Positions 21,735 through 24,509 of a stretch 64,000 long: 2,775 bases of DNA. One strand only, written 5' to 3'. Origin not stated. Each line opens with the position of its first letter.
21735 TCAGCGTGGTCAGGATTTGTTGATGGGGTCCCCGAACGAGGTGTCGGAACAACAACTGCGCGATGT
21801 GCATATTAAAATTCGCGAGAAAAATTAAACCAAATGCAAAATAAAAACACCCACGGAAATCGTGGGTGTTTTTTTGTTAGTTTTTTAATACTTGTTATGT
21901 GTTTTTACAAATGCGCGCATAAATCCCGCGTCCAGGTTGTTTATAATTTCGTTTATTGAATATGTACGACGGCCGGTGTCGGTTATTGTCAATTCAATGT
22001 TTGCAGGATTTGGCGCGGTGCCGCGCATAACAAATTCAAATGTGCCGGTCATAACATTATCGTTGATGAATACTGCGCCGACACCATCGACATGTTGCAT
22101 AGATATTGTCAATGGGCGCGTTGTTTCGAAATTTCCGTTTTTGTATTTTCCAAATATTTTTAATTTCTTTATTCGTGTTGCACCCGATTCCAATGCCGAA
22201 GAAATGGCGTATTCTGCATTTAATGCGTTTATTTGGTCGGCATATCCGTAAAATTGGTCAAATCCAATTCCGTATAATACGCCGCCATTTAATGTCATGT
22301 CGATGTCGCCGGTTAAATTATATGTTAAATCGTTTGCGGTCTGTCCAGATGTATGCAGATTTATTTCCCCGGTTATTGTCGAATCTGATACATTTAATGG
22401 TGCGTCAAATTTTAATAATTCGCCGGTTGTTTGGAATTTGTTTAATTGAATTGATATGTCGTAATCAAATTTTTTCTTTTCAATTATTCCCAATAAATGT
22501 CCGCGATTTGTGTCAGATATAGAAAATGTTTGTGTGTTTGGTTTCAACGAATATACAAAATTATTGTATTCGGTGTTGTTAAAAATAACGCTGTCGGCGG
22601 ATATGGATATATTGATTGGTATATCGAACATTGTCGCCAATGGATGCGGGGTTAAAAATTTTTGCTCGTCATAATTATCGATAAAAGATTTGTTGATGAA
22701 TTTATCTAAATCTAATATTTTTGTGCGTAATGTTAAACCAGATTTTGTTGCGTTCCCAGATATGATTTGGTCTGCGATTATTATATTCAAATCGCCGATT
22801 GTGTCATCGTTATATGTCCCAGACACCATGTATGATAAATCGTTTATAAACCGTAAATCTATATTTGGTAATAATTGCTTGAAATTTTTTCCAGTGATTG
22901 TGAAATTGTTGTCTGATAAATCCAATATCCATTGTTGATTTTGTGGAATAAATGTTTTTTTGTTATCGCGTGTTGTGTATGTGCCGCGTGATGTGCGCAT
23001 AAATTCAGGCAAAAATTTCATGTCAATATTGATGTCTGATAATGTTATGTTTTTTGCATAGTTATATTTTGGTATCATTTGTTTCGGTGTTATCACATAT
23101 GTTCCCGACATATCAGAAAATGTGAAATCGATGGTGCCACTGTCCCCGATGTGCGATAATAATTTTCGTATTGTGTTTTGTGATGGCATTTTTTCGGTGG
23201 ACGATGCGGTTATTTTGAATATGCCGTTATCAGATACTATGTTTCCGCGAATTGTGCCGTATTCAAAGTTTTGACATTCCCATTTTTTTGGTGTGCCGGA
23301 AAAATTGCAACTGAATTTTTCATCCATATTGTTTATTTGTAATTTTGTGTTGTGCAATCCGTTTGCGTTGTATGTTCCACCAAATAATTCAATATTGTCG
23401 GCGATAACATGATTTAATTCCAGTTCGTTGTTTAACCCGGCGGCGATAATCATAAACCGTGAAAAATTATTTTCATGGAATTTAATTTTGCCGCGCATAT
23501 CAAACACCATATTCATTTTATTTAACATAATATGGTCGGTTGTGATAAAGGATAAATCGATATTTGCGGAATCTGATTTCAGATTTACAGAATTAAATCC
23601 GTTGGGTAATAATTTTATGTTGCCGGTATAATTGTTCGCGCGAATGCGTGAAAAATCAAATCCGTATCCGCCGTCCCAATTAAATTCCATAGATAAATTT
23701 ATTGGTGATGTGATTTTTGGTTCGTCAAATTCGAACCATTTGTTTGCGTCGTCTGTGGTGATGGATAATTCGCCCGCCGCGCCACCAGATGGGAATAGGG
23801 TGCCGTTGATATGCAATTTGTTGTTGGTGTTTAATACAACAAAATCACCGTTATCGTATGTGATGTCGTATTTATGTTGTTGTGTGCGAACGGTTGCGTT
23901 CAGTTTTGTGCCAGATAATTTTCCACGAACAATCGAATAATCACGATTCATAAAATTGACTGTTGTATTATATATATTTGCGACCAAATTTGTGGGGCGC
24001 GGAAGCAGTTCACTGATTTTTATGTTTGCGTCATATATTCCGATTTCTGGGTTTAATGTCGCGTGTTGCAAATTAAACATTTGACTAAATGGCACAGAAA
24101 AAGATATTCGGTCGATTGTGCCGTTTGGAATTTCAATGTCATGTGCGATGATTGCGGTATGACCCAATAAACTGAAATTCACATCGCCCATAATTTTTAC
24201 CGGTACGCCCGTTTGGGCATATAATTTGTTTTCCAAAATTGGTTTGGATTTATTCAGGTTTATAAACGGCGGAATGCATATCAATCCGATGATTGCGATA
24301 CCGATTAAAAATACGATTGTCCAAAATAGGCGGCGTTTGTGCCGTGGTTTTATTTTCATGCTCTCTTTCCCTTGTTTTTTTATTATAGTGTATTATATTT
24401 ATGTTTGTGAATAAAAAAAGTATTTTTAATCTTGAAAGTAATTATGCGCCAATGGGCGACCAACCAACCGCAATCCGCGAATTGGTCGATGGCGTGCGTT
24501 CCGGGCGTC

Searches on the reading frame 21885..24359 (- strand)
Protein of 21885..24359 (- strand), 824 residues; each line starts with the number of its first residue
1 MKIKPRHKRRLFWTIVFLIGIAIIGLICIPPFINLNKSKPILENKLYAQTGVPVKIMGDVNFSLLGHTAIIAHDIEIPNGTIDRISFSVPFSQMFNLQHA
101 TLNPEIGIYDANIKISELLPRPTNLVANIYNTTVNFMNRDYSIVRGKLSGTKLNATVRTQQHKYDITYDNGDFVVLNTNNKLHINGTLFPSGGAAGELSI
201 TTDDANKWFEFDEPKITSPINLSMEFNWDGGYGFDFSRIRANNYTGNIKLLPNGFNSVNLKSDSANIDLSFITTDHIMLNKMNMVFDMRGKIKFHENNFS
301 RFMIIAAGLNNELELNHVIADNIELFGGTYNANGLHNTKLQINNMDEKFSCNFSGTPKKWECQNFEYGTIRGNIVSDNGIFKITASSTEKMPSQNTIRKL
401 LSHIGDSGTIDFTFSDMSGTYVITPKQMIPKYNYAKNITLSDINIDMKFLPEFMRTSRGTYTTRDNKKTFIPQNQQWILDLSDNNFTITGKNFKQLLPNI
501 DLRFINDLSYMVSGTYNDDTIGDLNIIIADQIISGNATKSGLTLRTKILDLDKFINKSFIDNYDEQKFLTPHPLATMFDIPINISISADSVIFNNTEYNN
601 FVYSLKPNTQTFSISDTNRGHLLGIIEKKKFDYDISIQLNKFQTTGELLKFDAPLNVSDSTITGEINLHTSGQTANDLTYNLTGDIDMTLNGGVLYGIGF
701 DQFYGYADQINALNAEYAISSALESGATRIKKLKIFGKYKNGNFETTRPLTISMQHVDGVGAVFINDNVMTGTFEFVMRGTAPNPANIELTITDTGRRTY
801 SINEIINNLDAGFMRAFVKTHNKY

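Call 34: search_protein_families(library=pfam, proteins=[window:21885-24359:-], max_evalue=0.0001)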
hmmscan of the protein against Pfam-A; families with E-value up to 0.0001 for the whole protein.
window:21885-24359:- (824 aa): 1 family
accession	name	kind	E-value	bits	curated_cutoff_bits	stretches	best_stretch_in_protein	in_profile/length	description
PF05170.20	AsmA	-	5.7e-10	39.1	29.8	1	628-746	495-604/607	AsmA family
